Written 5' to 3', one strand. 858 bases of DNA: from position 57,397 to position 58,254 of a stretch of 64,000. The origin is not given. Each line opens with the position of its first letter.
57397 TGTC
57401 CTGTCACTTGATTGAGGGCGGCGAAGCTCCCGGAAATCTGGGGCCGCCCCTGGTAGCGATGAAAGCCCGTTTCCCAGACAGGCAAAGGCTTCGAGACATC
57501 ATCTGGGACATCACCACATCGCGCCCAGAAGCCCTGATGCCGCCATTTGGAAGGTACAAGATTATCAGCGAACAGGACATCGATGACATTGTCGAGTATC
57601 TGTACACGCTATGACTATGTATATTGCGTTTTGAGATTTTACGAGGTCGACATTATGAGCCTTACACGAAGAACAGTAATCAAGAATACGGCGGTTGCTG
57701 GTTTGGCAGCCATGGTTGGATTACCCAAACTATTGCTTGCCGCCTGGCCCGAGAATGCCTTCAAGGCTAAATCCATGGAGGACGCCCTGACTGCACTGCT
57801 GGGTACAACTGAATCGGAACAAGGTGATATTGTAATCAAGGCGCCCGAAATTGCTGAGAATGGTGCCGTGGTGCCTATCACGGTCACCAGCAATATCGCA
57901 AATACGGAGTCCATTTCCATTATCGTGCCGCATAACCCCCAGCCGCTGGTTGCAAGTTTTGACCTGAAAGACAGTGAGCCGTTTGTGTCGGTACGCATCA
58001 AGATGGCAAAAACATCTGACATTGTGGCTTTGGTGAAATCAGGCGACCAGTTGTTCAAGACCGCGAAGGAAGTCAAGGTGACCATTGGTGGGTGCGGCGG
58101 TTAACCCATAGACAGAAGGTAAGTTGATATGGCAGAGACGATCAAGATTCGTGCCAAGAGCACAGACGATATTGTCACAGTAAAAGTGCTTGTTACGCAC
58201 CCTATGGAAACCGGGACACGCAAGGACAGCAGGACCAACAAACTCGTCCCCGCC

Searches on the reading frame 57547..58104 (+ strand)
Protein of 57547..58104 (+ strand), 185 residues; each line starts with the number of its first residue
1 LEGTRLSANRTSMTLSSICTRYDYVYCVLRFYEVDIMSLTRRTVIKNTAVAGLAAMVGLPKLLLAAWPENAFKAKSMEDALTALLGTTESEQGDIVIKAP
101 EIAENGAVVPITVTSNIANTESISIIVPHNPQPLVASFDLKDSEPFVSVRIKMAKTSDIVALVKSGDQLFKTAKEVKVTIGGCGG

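Call 53: search_protein_families(library=pfam, proteins=[window:57547-58104:+], max_evalue=0.001)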
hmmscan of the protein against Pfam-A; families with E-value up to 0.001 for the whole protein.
window:57547-58104:+ (185 aa): 2 families
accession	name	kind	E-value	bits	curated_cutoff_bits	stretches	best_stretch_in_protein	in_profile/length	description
PF13501.12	SoxY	-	1.3e-31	109.6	28.4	1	83-183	3-112/112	Sulfur oxidation protein SoxY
PF23619.1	Ig_VWA7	-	0.00038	21.1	27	1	65-120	36-89/104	VWA7 Ig-like domain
